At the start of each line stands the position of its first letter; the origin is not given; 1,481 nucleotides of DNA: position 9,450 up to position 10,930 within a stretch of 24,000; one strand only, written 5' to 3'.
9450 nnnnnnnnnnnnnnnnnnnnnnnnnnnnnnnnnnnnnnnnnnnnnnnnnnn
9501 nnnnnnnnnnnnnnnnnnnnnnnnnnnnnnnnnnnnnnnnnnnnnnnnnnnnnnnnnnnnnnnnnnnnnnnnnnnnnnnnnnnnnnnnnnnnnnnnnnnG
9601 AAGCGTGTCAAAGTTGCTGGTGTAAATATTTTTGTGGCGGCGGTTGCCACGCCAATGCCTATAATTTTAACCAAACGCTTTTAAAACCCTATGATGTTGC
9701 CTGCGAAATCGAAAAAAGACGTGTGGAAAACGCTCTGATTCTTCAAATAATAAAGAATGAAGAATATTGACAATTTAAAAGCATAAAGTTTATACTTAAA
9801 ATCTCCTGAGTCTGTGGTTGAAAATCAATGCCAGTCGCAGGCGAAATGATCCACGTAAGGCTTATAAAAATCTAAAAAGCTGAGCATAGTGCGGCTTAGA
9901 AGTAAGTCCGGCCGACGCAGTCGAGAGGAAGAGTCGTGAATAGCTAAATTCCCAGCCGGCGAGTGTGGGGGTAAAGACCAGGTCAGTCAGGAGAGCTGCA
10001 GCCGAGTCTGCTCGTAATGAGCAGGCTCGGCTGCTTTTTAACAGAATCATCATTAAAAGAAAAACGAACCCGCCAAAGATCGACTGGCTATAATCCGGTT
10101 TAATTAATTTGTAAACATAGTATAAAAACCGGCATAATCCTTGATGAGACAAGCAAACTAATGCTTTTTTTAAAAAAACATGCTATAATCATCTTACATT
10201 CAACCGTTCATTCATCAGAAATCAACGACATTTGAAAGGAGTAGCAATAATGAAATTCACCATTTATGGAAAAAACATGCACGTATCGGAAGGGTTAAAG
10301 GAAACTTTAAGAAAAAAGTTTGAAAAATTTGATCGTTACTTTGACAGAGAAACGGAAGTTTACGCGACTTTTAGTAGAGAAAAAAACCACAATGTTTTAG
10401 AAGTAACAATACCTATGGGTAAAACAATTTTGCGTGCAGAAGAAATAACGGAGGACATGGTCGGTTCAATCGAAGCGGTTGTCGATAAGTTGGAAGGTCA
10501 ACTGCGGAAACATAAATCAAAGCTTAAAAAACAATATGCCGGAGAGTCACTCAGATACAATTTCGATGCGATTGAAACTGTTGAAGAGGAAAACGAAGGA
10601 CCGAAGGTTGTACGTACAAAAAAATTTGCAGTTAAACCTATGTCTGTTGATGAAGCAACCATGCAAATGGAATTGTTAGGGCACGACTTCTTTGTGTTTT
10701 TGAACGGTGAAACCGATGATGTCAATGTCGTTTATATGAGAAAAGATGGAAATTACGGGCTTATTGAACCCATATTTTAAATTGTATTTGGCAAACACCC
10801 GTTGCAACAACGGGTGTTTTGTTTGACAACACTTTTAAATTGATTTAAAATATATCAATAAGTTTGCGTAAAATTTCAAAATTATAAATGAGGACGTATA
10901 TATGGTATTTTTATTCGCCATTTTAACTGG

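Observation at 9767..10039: Highly promoted stand-alone structured RNA directly upstream of hpf/raiA: a probable raiA-motif RNA in a non-canonical neighbourhood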

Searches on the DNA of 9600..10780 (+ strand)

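Call 19: search_rna_families(sources=[L007, L008, L029, L030, L035, L036, L041, L044, L046, L047, L049], threshold=gathering)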
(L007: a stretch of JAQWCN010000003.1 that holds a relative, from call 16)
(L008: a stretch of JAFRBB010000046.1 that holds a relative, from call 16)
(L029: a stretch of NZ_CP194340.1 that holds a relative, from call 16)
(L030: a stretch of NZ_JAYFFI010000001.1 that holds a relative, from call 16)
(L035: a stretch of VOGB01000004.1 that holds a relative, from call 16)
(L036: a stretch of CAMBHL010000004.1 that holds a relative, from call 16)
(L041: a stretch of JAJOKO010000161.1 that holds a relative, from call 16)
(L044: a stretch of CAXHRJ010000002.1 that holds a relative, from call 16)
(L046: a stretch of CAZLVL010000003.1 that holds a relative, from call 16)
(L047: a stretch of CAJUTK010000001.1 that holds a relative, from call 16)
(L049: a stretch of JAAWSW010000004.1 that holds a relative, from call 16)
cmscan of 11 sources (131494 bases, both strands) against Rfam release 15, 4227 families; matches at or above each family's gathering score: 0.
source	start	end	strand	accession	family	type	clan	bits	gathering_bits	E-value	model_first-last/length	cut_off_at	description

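Call 35: search_rna_families(source=window, start=9600, end=10400, threshold=evalue, max_evalue=1)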
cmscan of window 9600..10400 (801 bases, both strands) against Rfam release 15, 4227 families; matches with E-value up to 1: 4.
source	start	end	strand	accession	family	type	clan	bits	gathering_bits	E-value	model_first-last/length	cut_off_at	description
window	9801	9995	+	RF03072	raiA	Cis-reg; riboswitch;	-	172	101.3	2e-45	1-209/209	no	raiA RNA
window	9622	9814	+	RF02368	Yfr21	Gene; sRNA;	-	21.9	100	0.57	1-205/205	no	Cyanobacterial functional RNA 21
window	10085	10189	+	RF02515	AfaR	Gene; sRNA;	-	18.8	100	0.93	1-234/234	no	AfaR small RNA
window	10168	10220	-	RF01135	sR24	Gene; snRNA; snoRNA; CD-box;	-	18.5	36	0.16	1-55/55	no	Small nucleolar RNA sR24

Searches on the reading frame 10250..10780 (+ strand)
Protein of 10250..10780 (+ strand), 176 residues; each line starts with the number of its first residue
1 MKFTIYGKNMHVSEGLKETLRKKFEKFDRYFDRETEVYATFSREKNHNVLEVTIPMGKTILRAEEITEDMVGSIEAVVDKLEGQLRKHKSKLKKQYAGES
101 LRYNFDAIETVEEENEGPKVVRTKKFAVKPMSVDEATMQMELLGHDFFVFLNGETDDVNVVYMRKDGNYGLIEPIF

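Call 9: search_protein_families(library=pfam, proteins=[window:10250-10780:+])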
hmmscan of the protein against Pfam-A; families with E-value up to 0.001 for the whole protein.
window:10250-10780:+ (176 aa): 2 families
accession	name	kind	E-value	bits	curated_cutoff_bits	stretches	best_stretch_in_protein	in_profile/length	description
PF16321.10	Ribosom_S30AE_C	-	1.5e-30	105.1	25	1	116-171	2-57/57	Sigma 54 modulation/S30EA ribosomal protein C terminus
PF02482.25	Ribosomal_S30AE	-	2.1e-23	83.3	23.7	1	4-93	2-88/88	Sigma 54 modulation protein / S30EA ribosomal protein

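Call 16: find_related_loci(query=window:10250-10780:+, collection=genome_contigs, flank=6000)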
Query window:10250-10780:+ (176 aa) in genome_contigs; peptide patterns used: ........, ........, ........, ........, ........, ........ (x = any residue, [..] = any of these).
145 stretches matched a pattern; 52 encode a relative of the query (tblastn E <= 1e-3); 52 distinct loci.
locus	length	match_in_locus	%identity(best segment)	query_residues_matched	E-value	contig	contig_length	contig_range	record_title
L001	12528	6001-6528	95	1-176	7e-113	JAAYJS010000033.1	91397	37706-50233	MAG: Eubacteriaceae bacterium isolate AS10tlH2TH_313 208417_AS10, whole genome shotgun sequence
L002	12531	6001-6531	82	1-176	4e-97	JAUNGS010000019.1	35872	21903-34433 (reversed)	MAG: Eubacterium sp. isolate S27M_St_31 NODE_615_length_35872_cov_7.503448, whole genome shotgun sequence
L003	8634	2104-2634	84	1-176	7e-97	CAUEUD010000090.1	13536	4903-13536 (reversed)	MAG TPA_asm: Eubacterium limosum isolate SRR13494512_bin.29_MetaWRAP_v1.3_MAG genome assembly, contig: ERZ19211537.1581,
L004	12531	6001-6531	84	1-176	7e-97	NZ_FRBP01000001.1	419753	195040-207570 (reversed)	Eubacterium callanderi strain FD, whole genome shotgun sequence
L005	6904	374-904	83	1-176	5e-97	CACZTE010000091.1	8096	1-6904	MAG: uncultured Eubacterium sp. isolate RUG12931 genome assembly, contig: RUG12931_asm_91, whole genome shotgun sequence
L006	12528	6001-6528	81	1-176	2e-95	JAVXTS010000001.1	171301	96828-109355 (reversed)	MAG: Eubacterium sp. isolate CGS6M4-bin58 NODE_43_length_171301_cov_16.516654, whole genome shotgun sequence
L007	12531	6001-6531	81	1-176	3e-95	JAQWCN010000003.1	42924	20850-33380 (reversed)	MAG: Eubacteriaceae bacterium isolate STF2_29 NODE_1748_length_42924_cov_5.329930_Sandtown_F2, whole genome shotgun sequ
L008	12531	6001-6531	80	1-176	1e-94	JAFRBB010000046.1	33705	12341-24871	MAG: Eubacteriaceae bacterium isolate RGIG2333 Goat_Ileum-1__c192009, whole genome shotgun sequence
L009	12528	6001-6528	79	1-175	7e-91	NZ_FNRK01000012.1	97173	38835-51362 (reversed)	Eubacterium aggregans strain SR12, whole genome shotgun sequence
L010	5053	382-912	79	1-176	2e-90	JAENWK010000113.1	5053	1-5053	MAG: Eubacteriaceae bacterium isolate 5_8_m_bin14 k141_119722_length_5053_cov_104.2394, whole genome shotgun sequence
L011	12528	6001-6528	78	1-175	2e-90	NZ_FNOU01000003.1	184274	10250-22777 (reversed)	Eubacterium barkeri strain VPI 5359, whole genome shotgun sequence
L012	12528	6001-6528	77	1-176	1e-89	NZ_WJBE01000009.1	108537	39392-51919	Acetobacterium malicum strain DSM 4132 NODE_9_length_108537_cov_23.6997, whole genome shotgun sequence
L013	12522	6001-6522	78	1-174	2e-89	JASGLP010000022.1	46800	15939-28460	MAG: Eubacteriaceae bacterium isolate DJKA118_ANT-KO_bin.1 scaffold_111, whole genome shotgun sequence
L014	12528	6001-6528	78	1-176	2e-89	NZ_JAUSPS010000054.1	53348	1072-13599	MAG: Acetobacterium sp. isolate E21_metabat.bin.92 E21_k141_350833, whole genome shotgun sequence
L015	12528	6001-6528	77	1-176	5e-89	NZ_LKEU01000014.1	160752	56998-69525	Acetobacterium wieringae strain DSM 1911 ACWI_contig000014, whole genome shotgun sequence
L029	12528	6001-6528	76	1-174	6e-86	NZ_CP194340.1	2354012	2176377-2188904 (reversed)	Pseudoramibacter alactolyticus strain DSM 3980 chromosome, complete genome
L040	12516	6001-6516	50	1-174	2e-51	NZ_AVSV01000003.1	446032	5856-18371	Clostridium sp. Ade.TY contig3, whole genome shotgun sequence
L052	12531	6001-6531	77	1-176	2e-87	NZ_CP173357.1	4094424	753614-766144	Acetobacterium carbinolicum strain DSM 2925 chromosome, complete genome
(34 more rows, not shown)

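Call 21: search_protein_families(library=pfam, proteins=[L052:4029-5492:-, L052:2992-3582:-, L040:4912-5547:+, L040:3947-4939:+, L040:1700-3943:+, L009:4411-5589:+, L009:3214-4392:+, L009:2326-3135:+, L007:4874-5803:+, L029:4370-5599:-])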
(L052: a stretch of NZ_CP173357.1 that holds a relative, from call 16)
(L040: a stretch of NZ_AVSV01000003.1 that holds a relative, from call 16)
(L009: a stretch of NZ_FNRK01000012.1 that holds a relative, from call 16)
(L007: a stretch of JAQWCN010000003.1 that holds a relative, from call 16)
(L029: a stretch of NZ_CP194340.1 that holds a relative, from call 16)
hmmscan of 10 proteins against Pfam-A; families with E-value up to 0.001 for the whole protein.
L052:4029-5492:- (487 aa): 3 families
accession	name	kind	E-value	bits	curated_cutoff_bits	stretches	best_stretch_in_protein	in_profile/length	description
PF13091.12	PLDc_2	-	3.5e-43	147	27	2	328-454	2-131/132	PLD-like domain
PF00614.28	PLDc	-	3.6e-14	52.5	21.9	2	220-246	2-28/28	Phospholipase D Active site motif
PF13396.11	PLDc_N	-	3.2e-07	30.6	23.3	1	15-57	1-41/42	Phospholipase_D-nuclease N-terminal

L052:2992-3582:- (196 aa): 1 family
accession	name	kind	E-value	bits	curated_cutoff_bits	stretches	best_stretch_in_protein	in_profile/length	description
PF22564.2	HAAS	-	3e-09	37.5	27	1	5-58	1-54/55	HAAS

L040:4912-5547:+ (211 aa): 2 families
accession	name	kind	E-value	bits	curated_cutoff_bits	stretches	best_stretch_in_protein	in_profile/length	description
PF00156.33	Pribosyltran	-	3.6e-11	43.1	26.3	1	116-208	40-125/158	Phosphoribosyl transferase domain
PF24390.1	PRTase-CE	-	2.4e-05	24.8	27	1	47-206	27-145/253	PRTase-CE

L040:3947-4939:+ (330 aa): 0 families

L040:1700-3943:+ (747 aa): 16 families
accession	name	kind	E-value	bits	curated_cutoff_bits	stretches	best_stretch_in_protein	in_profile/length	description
PF13245.12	AAA_19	-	6.1e-44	149.9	25.1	1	323-460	1-134/134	AAA domain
PF13604.12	AAA_30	-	6.1e-43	147.2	27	1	319-503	2-174/191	AAA domain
PF14490.11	HHH_RecD2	-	1.6e-39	134.1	27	2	138-228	1-92/92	ATP-dependent RecD2 DNA helicase HHH domain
PF23139.1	OB_YrrC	-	2.1e-23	82.5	27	1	1-73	1-76/76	ATP-dependent DNA helicase YrrC, OB-fold domain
PF18335.7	SH3_13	-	1e-22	80.1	41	1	565-642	2-65/65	ATP-dependent RecD-like DNA helicase SH3 domain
PF13538.12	UvrD_C_2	-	1e-18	67.4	27.4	1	660-708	1-52/52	UvrD-like helicase C-terminal domain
PF13086.12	AAA_11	-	2.1e-11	44.5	27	1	319-379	2-70/257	AAA domain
PF14520.12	HHH_5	-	3.1e-10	40.8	27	1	90-130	9-49/57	Helix-hairpin-helix domain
PF01443.25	Viral_helicase1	-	7.1e-10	39.5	21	1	337-458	2-100/228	Viral superfamily 1 RNA helicase core domain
PF05970.20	PIF1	-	1.5e-06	28.4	25.9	1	335-486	24-191/223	PIF1-like helicase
PF05127.21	NAT10_TcmA_helicase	-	6.9e-06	26.5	22.7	1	337-440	1-113/176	RNA cytidine acetyltransferase NAT10/TcmA, helicase domain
PF00633.29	HHH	-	7e-05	22.9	24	0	112-134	7-29/30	Helix-hairpin-helix motif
PF02562.22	PhoH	-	9.8e-05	22.4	27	0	415-456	118-159/205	PhoH-like protein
PF13401.12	AAA_22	-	0.00019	22.2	27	1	332-455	4-96/130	AAA domain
PF13361.12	UvrD_C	-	0.00041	20.3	25.6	0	664-707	290-345/350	UvrD-like helicase C-terminal domain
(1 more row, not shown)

L009:4411-5589:+ (392 aa): 3 families
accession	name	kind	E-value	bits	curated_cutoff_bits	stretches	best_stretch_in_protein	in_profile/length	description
PF05651.19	Diacid_rec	-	7.1e-43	145.9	23.6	1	1-133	1-132/134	Putative sugar diacid recognition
PF13556.12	HTH_30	-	4.8e-08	33.1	27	1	322-366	7-51/59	PucR C-terminal helix-turn-helix domain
PF17853.6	GGDEF_2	-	4.8e-05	24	24.5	1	143-262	5-112/116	GGDEF-like domain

L009:3214-4392:+ (392 aa): 1 family
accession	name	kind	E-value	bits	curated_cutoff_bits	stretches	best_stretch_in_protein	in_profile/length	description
PF02595.20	Gly_kinase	-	5.9e-132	440.5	23.3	1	22-390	1-371/372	Glycerate kinase family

L009:2326-3135:+ (269 aa): 3 families
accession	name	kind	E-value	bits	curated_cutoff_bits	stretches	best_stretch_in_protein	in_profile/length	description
PF00561.26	Abhydrolase_1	-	4.1e-28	99.1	25.8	2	21-120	1-102/245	alpha/beta hydrolase fold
PF12697.13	Abhydrolase_6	-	3.4e-15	57.7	26.3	1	23-261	1-216/217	Alpha/beta hydrolase family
PF12146.15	Hydrolase_4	-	5.1e-12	46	27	1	32-255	16-238/239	Serine aminopeptidase, S33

L007:4874-5803:+ (309 aa): 2 families
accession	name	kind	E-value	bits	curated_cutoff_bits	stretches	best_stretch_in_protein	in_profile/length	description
PF00535.33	Glycos_transf_2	-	3.7e-17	63.2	23.3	1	5-159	2-164/168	Glycosyl transferase family 2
PF13641.12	Glyco_tranf_2_3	-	0.0002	21.9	27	1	3-85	3-97/230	Glycosyltransferase like family 2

L029:4370-5599:- (409 aa): 1 family
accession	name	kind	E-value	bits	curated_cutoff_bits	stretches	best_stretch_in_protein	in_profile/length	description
PF03816.19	LytR_cpsA_psr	-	8e-41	140.1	24.6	1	70-231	1-149/150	LytR_cpsA_psr family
